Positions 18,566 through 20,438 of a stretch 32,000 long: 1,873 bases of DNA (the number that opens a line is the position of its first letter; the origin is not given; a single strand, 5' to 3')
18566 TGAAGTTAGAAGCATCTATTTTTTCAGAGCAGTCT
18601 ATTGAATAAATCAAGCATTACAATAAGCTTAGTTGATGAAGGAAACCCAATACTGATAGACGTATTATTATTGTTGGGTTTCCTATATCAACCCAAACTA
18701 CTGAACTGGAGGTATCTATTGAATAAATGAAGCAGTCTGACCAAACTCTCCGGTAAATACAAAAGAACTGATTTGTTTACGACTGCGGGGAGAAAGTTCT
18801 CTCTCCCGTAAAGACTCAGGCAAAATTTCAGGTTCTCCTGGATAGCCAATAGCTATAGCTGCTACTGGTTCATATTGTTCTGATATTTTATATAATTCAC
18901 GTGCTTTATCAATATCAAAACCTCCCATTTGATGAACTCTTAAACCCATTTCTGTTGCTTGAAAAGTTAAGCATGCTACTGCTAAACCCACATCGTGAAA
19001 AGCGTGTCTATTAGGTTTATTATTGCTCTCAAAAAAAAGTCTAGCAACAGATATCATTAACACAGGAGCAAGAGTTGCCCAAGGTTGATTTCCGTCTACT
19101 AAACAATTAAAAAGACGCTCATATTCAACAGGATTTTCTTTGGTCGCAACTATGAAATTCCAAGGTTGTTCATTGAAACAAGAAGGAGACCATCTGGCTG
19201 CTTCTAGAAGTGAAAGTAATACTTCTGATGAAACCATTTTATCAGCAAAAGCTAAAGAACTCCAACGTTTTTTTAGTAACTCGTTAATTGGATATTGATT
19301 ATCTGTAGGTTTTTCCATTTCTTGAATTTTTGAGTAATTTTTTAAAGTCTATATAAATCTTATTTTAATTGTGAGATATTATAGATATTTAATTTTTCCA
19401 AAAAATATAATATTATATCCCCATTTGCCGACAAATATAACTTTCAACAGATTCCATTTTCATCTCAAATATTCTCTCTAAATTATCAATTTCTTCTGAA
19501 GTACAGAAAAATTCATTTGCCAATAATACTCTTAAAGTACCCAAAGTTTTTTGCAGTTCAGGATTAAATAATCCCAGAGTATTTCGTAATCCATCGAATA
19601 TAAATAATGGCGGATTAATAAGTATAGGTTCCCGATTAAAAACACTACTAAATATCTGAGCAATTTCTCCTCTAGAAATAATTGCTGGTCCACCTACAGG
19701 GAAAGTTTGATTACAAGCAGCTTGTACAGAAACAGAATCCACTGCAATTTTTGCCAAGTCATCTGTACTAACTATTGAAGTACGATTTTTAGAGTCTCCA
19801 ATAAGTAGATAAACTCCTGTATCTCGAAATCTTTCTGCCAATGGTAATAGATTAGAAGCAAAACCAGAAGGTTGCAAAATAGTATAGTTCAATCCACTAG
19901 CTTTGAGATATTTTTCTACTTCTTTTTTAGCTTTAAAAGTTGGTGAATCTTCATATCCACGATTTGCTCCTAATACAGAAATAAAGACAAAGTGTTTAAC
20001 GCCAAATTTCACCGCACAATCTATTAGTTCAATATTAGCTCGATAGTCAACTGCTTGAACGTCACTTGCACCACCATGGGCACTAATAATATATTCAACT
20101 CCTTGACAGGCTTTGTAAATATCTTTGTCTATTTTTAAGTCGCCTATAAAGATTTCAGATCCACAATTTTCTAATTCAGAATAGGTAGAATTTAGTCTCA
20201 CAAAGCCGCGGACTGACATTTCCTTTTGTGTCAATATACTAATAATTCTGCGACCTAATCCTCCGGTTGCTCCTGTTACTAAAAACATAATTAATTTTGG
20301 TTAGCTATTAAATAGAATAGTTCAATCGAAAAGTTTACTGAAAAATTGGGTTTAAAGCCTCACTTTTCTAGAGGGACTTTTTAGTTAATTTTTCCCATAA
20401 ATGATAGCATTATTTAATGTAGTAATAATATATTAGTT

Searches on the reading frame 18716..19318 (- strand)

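Call 8: search_protein_families(library=pfam, proteins=[window:18716-19318:-])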
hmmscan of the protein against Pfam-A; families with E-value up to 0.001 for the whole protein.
window:18716-19318:- (200 aa): 2 families
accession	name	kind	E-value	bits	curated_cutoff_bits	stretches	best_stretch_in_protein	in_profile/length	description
PF00881.29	Nitroreductase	-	6e-21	75.8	23.5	1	15-159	1-167/167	Nitroreductase family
PF14512.11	TM1586_NiRdase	-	2.5e-07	31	27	1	17-61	143-188/215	Putative TM nitroreductase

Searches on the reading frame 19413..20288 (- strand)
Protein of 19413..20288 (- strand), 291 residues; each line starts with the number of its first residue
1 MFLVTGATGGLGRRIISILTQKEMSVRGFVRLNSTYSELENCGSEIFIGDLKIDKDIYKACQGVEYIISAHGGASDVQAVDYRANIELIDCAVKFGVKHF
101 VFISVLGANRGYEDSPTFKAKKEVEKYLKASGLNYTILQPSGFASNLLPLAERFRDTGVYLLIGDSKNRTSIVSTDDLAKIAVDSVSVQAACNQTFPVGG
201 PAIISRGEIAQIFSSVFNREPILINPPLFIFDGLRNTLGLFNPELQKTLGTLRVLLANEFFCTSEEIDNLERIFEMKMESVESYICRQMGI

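Call 8: search_protein_families(library=pfam, proteins=[window:19413-20288:-])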
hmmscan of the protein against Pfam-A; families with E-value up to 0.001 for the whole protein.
window:19413-20288:- (291 aa): 4 families
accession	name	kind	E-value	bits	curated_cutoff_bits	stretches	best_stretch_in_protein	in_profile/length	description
PF13460.12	NAD_binding_10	-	4.6e-27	95.5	27.2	1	6-186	1-181/184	NAD(P)H-binding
PF05368.20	NmrA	-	2.3e-23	83.7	27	1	3-219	6-236/298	NmrA-like family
PF01370.27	Epimerase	-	3.1e-08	33.8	20.9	1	3-104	2-114/240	NAD dependent epimerase/dehydratase family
PF01073.25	3Beta_HSD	-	4e-08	33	22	1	3-108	1-119/280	3-beta hydroxysteroid dehydrogenase/isomerase family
